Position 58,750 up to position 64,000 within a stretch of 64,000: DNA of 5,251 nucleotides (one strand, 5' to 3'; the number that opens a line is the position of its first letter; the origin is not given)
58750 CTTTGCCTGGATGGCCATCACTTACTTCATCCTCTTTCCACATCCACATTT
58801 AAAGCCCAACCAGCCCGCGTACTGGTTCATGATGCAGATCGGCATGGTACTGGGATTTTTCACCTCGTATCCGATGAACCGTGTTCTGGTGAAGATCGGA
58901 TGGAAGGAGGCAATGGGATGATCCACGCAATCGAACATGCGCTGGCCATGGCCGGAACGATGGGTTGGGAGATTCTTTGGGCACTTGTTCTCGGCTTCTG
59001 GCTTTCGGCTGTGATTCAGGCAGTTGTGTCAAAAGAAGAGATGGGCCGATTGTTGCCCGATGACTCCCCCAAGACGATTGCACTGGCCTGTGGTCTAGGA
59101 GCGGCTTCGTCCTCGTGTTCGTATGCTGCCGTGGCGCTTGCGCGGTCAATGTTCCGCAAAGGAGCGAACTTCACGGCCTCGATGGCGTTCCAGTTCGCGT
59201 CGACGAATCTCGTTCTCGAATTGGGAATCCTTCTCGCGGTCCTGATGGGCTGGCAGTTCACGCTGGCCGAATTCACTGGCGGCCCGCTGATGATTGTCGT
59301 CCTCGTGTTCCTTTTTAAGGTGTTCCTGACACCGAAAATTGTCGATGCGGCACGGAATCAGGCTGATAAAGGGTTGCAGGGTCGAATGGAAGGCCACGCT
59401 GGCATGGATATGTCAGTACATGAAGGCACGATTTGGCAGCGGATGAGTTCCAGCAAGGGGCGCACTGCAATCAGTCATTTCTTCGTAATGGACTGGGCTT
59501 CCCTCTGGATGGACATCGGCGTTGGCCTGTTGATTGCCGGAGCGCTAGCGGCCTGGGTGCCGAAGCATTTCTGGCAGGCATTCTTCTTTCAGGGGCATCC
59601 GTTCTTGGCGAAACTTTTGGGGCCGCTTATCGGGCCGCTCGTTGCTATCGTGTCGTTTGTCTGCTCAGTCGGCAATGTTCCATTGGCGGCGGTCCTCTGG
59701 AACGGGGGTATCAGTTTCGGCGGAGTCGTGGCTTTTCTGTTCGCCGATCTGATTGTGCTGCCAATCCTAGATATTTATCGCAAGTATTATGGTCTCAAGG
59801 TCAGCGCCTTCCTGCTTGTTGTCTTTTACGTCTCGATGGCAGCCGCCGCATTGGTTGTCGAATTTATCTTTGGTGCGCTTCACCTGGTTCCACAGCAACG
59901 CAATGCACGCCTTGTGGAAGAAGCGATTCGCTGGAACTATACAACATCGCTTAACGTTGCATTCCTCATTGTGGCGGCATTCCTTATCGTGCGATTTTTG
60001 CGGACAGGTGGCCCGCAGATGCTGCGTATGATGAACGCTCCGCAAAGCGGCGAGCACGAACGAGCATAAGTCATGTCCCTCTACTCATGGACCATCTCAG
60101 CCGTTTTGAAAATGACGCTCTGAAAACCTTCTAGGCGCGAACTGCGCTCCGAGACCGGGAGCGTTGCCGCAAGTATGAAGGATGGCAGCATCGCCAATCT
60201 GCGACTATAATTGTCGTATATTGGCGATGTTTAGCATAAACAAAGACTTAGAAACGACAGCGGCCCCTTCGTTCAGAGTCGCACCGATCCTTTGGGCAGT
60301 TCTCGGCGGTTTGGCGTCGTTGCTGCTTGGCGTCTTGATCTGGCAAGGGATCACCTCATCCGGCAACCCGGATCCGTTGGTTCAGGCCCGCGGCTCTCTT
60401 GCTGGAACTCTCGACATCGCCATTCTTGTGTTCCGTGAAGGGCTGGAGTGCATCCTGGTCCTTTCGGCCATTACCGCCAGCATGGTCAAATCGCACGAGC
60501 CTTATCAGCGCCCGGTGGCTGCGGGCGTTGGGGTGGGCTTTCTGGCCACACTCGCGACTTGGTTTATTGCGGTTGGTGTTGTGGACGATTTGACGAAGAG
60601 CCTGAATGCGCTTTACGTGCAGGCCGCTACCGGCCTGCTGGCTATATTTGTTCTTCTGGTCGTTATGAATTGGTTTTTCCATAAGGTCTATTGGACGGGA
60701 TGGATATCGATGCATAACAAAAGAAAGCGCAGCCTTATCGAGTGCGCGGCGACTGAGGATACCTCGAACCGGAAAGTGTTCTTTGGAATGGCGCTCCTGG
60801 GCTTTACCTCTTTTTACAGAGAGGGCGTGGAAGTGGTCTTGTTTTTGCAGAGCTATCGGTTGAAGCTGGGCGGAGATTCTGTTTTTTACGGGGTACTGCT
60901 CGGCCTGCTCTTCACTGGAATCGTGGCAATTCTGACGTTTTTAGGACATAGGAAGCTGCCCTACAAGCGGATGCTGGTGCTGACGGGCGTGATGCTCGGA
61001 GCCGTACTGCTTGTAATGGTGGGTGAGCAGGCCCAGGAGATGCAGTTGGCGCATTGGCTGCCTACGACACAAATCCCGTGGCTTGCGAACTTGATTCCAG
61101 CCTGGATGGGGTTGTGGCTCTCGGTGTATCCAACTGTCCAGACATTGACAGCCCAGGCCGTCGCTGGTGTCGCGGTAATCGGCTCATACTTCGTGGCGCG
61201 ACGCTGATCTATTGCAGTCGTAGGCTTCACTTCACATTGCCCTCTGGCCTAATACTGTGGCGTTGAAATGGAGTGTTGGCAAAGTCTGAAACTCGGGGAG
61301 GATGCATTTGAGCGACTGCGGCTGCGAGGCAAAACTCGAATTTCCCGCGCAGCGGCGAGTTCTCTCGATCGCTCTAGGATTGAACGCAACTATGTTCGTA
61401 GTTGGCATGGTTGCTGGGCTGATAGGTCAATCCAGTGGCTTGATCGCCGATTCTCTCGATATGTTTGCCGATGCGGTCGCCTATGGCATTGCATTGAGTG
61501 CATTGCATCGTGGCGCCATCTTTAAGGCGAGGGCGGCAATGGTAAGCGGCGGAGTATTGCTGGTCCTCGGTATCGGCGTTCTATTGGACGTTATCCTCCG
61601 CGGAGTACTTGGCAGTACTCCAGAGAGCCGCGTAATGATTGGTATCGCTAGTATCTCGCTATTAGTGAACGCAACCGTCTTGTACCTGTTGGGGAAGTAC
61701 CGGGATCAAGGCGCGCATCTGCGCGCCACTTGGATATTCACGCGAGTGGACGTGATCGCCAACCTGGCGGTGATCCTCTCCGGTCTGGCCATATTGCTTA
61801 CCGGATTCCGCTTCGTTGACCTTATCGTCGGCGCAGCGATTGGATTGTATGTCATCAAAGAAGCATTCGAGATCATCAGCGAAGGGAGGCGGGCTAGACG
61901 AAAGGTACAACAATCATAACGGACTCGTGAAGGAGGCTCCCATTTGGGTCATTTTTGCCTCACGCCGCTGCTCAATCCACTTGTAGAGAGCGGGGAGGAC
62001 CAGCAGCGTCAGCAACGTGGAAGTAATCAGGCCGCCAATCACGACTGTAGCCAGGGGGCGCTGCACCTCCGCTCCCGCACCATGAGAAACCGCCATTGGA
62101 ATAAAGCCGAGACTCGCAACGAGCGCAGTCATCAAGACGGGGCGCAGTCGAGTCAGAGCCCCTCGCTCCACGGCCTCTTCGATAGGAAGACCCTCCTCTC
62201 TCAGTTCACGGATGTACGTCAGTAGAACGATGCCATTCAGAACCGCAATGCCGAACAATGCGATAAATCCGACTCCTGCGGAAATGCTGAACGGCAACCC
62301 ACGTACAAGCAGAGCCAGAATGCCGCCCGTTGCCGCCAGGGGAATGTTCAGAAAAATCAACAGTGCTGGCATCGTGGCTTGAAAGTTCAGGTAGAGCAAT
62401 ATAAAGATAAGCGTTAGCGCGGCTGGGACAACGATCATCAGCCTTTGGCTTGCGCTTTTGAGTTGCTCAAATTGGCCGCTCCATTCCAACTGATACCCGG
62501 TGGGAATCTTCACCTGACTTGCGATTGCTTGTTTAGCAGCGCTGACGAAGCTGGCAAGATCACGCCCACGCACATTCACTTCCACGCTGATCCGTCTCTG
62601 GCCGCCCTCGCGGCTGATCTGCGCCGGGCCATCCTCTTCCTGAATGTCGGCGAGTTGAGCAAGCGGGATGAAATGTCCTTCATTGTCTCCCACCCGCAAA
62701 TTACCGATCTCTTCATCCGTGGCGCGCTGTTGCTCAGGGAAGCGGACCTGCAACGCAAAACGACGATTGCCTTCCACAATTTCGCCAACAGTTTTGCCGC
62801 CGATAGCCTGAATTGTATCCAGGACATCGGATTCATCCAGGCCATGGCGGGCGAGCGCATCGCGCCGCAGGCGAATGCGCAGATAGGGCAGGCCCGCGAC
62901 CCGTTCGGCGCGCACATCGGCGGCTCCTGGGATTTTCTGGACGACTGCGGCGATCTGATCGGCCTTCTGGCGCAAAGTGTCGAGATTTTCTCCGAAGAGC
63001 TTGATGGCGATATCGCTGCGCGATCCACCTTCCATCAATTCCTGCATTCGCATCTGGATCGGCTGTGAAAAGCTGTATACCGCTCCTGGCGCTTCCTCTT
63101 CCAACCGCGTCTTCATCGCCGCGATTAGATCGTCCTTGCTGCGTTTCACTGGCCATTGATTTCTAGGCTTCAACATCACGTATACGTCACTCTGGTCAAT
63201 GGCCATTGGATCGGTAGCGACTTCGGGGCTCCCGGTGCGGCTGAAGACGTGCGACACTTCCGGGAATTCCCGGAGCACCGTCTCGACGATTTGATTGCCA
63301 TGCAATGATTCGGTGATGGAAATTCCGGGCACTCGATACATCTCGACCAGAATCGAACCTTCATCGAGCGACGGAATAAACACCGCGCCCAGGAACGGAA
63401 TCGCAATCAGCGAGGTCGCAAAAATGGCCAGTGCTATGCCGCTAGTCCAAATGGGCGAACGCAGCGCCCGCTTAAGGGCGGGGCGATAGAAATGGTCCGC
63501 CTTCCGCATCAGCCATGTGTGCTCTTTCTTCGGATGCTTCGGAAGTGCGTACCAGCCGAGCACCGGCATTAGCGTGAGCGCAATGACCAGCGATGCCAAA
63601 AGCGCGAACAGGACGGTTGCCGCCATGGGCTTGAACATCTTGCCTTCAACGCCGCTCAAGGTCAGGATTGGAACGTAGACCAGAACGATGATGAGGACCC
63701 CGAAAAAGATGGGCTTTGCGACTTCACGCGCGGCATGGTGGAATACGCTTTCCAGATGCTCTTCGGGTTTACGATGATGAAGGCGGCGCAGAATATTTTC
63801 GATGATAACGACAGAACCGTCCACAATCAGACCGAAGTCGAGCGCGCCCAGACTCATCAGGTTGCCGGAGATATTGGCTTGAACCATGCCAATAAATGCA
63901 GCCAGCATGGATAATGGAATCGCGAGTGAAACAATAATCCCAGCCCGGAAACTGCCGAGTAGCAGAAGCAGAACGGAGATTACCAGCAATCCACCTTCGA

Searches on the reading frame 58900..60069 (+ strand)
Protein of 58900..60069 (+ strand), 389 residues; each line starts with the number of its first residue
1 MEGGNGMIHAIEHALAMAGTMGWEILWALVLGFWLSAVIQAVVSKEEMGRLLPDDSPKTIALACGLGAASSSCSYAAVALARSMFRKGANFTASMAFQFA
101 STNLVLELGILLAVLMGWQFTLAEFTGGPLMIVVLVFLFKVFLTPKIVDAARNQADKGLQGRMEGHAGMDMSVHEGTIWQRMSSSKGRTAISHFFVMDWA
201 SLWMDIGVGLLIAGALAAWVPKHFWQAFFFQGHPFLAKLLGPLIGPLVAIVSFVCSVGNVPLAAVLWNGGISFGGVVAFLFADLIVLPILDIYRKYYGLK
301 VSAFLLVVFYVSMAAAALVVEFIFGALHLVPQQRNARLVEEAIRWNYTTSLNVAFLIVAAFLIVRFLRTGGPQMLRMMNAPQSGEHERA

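Call 41: search_protein_families(library=pfam, proteins=[window:58900-60069:+], max_evalue=0.0001)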
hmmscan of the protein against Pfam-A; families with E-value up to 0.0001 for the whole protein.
window:58900-60069:+ (389 aa): 1 family
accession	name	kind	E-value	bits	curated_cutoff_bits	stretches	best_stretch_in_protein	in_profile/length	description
PF03773.19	ArsP_1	-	1.1e-68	232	32.3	1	11-322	2-294/294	Predicted permease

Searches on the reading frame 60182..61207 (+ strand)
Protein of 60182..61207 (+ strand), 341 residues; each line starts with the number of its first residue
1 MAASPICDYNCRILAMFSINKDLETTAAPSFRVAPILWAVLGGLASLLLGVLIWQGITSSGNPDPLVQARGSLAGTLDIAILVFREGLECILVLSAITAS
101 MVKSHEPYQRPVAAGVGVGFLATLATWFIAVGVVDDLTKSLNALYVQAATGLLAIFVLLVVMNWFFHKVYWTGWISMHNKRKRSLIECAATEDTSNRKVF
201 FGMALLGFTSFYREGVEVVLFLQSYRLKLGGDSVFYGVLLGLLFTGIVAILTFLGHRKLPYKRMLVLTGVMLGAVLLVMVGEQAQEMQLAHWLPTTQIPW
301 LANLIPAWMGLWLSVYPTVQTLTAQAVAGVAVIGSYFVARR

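Call 41: search_protein_families(library=pfam, proteins=[window:60182-61207:+], max_evalue=0.0001)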
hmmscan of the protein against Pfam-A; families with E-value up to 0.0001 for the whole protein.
window:60182-61207:+ (341 aa): 1 family
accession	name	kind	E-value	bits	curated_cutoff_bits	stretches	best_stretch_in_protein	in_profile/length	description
PF03239.20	FTR1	-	1.2e-12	48.2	25.3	2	201-292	121-218/284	Iron permease FTR1 family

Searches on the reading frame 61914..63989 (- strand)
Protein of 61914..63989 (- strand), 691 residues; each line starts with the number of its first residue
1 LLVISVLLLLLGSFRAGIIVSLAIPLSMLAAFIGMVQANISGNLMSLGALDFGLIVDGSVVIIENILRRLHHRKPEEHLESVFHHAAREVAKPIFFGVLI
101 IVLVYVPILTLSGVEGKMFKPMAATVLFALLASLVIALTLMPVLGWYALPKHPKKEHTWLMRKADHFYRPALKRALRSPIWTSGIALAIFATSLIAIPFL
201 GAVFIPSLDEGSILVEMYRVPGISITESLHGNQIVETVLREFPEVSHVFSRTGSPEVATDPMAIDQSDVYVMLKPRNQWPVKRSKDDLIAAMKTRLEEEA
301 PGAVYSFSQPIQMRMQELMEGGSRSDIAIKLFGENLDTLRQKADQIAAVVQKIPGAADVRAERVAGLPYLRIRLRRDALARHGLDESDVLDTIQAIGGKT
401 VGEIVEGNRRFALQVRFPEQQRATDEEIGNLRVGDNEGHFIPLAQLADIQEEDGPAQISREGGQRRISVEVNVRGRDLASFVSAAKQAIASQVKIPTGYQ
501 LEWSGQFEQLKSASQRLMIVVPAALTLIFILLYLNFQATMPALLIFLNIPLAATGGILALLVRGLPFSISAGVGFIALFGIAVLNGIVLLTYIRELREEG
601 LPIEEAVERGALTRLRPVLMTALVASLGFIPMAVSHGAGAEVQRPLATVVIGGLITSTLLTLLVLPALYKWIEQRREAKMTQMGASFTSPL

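Call 41: search_protein_families(library=pfam, proteins=[window:61914-63989:-], max_evalue=0.0001)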
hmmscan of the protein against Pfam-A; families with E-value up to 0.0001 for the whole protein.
window:61914-63989:- (691 aa): 2 families
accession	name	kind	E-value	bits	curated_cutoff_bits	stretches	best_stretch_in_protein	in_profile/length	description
PF00873.25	ACR_tran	-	2.5e-198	661.6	28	1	1-672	342-1020/1021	AcrB/AcrD/AcrF family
PF03176.21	MMPL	-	2.9e-10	40.1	20.5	1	459-672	82-302/333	MMPL family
